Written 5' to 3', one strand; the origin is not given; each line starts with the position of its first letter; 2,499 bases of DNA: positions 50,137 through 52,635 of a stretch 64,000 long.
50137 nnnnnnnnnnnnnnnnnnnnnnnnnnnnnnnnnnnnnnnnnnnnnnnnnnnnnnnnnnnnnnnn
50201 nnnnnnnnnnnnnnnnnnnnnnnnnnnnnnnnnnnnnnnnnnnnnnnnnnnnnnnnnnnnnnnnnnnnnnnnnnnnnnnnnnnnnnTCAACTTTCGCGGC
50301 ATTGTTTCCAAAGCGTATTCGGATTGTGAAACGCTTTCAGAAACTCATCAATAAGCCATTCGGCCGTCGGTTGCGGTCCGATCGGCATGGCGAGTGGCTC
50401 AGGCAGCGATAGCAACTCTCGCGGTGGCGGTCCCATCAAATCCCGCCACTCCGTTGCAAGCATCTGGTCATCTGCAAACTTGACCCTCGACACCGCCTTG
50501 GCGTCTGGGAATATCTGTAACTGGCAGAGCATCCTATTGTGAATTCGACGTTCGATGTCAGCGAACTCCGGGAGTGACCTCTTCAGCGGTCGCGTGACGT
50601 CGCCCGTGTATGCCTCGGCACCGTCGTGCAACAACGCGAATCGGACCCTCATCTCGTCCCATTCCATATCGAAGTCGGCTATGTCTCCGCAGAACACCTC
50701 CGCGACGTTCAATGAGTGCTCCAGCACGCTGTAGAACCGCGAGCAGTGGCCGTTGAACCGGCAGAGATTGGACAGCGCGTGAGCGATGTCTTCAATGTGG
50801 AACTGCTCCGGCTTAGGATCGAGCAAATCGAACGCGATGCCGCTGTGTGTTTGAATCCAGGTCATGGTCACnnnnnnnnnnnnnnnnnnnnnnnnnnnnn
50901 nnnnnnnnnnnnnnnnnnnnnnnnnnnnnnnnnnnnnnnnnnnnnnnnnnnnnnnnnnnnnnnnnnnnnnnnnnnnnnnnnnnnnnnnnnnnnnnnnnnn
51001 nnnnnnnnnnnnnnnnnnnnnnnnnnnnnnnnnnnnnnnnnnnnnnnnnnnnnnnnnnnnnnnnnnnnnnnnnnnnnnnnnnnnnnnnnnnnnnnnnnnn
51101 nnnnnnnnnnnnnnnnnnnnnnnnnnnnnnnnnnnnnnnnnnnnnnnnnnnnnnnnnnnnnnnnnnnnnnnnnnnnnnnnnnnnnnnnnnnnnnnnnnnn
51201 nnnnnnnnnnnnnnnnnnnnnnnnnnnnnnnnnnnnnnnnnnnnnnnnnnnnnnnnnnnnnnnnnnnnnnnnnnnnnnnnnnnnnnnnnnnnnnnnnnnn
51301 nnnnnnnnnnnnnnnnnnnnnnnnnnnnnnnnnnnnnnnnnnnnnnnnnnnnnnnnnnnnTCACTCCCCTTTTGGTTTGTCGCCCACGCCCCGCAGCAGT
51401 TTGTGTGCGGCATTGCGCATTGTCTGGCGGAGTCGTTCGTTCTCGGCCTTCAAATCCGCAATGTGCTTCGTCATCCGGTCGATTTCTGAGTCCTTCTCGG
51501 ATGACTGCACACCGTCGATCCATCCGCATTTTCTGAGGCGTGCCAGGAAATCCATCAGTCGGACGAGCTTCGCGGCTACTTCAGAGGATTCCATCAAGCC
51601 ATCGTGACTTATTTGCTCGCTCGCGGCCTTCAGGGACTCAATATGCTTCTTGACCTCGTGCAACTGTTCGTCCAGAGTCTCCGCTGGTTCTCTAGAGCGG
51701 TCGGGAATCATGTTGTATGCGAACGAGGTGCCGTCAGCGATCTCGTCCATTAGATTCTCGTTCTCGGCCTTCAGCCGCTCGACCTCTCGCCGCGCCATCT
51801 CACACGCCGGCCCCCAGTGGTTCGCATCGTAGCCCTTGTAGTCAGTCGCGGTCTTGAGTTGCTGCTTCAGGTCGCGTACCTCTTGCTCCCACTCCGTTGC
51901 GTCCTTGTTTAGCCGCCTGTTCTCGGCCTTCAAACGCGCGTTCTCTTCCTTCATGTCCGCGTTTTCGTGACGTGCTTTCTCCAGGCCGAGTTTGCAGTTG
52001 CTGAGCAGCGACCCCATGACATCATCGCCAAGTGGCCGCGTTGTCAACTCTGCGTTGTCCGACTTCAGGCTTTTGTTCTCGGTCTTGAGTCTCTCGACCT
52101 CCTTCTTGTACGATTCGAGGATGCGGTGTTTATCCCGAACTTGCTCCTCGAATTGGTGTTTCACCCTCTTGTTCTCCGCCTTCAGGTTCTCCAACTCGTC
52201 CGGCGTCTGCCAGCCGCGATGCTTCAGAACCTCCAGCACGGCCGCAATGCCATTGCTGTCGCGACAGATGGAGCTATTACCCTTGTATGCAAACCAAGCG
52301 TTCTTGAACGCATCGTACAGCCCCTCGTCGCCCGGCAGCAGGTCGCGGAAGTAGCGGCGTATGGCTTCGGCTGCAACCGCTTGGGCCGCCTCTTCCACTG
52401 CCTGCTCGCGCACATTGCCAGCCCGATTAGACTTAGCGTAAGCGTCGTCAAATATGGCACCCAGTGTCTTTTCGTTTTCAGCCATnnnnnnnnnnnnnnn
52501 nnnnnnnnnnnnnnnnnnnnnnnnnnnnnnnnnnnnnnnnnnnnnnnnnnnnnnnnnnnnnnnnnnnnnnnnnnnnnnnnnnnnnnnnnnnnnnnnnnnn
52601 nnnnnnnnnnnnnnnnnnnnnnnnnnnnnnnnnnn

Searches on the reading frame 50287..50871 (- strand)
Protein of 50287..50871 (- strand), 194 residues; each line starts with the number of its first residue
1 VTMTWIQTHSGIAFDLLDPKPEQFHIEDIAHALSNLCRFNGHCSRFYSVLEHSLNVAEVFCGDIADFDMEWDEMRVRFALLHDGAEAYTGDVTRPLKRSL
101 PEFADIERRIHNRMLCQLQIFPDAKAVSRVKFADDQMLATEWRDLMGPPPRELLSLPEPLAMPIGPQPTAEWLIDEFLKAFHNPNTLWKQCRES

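Call 55: search_protein_families(library=pfam, proteins=[window:50287-50871:-], max_evalue=0.001)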
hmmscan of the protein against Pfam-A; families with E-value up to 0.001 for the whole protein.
window:50287-50871:- (194 aa): 2 families
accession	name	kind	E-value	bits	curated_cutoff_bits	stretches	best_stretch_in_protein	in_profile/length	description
PF12917.13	YfbR-like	-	8.8e-05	22.7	25.9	1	45-110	22-92/182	5'-deoxynucleotidase YfbR-like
PF13023.12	HD_3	-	0.00046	20.6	22.5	1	45-117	19-92/165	HD domain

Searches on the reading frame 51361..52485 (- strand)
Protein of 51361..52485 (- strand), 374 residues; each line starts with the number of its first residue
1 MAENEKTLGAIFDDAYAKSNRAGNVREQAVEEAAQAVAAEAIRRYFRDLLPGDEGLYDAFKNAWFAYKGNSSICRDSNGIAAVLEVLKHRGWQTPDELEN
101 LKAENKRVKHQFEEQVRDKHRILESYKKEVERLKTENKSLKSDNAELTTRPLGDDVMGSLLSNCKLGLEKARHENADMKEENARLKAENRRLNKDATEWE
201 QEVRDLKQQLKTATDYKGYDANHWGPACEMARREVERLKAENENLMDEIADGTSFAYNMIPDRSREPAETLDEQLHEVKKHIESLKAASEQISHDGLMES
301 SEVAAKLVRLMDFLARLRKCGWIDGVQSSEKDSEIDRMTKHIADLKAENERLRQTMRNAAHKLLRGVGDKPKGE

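Call 55: search_protein_families(library=pfam, proteins=[window:51361-52485:-], max_evalue=0.001)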
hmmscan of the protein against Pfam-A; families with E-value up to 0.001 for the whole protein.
window:51361-52485:- (374 aa): 5 families
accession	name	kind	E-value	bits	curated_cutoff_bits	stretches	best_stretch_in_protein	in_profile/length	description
PF25450.1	Rab11-FIP3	-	1.6e-08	35.3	31.9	1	161-215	56-110/125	Rab11-FIP3-like domain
PF08961.15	NRBF2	-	6.1e-06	26.4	36.8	0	109-155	80-129/200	Nuclear receptor-binding factor 2, autophagy regulator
PF04977.20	DivIC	-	3.1e-05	24.1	28.9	0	328-358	19-49/80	Septum formation initiator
PF06005.17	ZapB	-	0.00013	22.8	31.5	0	176-211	21-56/71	Cell division protein ZapB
PF17078.10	SHE3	-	0.00096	19.4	30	0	82-146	87-151/228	SWI5-dependent HO expression protein 3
